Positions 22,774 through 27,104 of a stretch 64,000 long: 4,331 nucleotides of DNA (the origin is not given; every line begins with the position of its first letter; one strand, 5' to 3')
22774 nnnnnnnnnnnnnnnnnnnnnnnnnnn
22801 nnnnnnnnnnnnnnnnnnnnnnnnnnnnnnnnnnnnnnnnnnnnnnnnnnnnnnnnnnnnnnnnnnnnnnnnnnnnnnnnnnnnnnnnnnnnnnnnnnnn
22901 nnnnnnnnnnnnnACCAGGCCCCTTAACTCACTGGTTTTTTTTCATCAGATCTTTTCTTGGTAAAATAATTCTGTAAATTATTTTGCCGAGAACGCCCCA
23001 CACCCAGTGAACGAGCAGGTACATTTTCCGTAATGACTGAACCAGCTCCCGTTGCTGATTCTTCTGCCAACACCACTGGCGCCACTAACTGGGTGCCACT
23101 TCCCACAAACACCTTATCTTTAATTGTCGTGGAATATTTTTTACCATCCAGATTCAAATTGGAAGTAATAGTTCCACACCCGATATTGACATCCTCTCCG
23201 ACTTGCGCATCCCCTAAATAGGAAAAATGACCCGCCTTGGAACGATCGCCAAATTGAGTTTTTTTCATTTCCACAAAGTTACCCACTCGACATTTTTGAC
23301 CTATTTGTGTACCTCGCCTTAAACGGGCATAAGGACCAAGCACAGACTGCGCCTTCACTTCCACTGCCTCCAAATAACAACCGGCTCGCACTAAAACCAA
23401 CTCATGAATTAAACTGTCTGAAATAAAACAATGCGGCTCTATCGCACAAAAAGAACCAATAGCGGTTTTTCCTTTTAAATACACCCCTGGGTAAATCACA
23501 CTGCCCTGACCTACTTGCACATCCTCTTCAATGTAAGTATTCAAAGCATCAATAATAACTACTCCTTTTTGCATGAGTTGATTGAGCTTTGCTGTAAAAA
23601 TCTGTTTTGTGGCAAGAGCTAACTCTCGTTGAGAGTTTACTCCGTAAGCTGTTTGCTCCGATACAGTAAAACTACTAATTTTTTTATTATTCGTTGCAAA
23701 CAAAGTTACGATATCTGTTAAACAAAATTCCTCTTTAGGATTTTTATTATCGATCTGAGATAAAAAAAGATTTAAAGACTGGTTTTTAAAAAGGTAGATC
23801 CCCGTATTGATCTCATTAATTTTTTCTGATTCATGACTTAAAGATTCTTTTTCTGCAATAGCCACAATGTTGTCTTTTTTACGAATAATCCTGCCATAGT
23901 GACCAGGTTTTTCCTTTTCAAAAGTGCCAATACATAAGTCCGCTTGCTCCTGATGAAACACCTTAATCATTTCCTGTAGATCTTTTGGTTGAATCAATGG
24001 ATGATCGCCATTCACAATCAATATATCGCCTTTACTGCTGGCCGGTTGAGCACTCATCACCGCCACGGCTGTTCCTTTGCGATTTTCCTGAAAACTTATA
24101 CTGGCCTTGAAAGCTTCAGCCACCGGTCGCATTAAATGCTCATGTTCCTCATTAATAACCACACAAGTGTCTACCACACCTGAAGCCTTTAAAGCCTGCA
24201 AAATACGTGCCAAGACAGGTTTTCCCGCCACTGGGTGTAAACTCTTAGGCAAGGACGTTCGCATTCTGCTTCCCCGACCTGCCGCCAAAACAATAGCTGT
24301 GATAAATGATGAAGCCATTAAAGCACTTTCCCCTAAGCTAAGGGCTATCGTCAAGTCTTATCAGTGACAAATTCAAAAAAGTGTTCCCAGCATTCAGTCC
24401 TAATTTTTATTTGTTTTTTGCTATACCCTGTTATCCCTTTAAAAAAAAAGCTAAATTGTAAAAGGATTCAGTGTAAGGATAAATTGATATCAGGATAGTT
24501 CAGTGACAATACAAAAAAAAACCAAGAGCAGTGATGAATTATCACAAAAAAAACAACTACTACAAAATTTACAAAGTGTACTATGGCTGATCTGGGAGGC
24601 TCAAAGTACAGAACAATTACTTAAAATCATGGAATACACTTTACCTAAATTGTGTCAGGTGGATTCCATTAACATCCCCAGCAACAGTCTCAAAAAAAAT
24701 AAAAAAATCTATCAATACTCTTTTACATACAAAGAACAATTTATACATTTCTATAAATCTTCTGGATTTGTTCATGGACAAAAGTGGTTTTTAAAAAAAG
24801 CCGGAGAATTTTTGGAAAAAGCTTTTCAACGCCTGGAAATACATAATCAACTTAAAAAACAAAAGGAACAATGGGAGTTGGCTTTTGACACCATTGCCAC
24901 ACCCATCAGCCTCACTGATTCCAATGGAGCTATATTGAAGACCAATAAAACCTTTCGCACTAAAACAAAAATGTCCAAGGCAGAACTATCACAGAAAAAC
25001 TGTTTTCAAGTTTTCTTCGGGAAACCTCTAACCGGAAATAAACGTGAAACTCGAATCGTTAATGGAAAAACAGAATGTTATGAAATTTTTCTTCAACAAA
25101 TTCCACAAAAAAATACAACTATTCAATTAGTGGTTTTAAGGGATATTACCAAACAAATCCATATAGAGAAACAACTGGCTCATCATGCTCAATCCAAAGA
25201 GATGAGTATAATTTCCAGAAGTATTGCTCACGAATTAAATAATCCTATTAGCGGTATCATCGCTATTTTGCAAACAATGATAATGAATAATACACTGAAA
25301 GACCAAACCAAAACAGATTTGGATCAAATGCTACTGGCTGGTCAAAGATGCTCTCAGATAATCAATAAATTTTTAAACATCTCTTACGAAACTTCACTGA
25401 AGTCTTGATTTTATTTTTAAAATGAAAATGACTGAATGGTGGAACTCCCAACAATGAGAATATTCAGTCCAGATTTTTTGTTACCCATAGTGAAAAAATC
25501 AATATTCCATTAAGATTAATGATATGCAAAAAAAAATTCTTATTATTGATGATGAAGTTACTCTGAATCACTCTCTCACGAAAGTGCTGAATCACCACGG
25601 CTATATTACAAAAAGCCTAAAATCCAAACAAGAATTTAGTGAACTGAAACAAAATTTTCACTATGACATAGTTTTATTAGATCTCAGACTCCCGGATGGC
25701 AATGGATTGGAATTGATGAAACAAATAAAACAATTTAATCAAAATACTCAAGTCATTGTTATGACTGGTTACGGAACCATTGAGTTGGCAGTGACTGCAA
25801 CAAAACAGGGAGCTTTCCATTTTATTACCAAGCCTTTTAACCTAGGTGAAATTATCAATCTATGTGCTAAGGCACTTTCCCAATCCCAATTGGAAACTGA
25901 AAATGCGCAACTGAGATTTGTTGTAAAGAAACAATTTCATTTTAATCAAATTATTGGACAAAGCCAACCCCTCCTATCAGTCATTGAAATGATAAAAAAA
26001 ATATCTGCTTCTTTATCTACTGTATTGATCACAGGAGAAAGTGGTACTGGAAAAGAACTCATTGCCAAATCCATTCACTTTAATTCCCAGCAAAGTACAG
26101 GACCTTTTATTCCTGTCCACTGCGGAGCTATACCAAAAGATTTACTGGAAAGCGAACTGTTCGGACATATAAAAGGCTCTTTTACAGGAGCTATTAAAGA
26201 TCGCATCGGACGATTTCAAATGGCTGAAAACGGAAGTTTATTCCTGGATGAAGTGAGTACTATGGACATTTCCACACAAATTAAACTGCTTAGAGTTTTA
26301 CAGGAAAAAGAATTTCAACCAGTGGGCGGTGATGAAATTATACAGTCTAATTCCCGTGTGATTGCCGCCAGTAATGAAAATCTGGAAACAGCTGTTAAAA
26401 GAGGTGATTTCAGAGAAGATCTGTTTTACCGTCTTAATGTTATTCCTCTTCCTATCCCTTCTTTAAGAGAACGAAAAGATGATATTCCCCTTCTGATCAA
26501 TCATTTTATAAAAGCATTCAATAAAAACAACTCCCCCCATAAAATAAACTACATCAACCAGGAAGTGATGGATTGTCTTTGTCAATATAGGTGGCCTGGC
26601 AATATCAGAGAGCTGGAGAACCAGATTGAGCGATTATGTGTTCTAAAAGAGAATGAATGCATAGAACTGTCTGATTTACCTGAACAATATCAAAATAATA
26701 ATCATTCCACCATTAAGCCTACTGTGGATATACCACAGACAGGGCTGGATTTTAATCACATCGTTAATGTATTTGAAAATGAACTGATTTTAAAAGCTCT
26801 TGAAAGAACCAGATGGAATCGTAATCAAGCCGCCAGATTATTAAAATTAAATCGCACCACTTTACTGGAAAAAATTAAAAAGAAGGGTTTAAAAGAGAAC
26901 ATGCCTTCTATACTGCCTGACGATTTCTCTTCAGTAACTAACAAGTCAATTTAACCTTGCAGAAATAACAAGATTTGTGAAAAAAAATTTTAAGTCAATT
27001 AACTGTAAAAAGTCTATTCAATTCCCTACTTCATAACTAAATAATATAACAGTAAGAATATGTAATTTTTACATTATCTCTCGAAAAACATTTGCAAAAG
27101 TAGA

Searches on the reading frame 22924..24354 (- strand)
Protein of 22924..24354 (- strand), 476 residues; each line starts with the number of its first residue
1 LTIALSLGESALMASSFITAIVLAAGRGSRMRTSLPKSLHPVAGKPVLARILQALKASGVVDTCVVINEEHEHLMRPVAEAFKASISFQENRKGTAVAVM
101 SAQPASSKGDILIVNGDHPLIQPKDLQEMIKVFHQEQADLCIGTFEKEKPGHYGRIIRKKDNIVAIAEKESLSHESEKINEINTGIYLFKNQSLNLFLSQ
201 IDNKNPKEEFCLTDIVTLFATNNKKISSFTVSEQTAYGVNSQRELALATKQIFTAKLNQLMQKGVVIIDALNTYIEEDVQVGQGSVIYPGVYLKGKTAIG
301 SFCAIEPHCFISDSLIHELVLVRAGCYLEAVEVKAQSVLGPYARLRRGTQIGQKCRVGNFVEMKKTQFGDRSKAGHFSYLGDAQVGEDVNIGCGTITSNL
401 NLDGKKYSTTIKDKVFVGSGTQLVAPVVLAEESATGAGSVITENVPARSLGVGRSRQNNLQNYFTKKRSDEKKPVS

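Call 53: search_protein_families(library=pfam, proteins=[window:22924-24354:-], max_evalue=0.00001)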
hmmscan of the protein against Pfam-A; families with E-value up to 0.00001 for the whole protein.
window:22924-24354:- (476 aa): 6 families
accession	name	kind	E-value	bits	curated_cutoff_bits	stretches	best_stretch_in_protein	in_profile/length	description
PF00483.29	NTP_transferase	-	1.1e-21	78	21.2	1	20-225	2-215/245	Nucleotidyl transferase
PF00132.30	Hexapep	-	2.1e-21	75.1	27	0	409-442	2-35/36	Bacterial transferase hexapeptide (six repeats)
PF12804.13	NTP_transf_3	-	9.6e-21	75.1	27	1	20-149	1-127/160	MobA-like NTP transferase domain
PF01128.25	IspD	-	4.6e-12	46.6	27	1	18-137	1-121/221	2-C-methyl-D-erythritol 4-phosphate cytidylyltransferase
PF25084.1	LbH_EIF2B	-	5.3e-11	42.9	54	1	272-361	15-103/105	EIF2B subunit epsilon LbH domain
PF02348.25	CTP_transf_3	-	6.7e-07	29.8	22.6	1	37-169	16-148/217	Cytidylyltransferase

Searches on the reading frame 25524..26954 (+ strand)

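Call 53: search_protein_families(library=pfam, proteins=[window:25524-26954:+], max_evalue=0.00001)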
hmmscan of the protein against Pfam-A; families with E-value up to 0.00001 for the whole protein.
window:25524-26954:+ (476 aa): 6 families
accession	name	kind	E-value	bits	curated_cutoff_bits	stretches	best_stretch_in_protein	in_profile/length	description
PF00158.32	Sigma54_activat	-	6.9e-66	221.5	20.2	1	143-309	1-167/168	Sigma-54 interaction domain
PF25601.1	AAA_lid_14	-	2.9e-28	98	27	1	315-396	1-81/87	AAA+ ATPase lid domain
PF00072.30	Response_reg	-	4.6e-27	94.8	30.2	1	5-112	1-108/111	Response regulator receiver domain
PF14532.12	Sigma54_activ_2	-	7.2e-19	68.8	25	1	144-314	1-138/138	Sigma-54 interaction domain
PF02954.25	HTH_8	-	1.3e-12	47.7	22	1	417-453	5-41/42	Bacterial regulatory protein, Fis family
PF07728.20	AAA_5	-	7.8e-09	36.1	22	1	167-286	2-124/139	AAA domain (dynein-related subfamily)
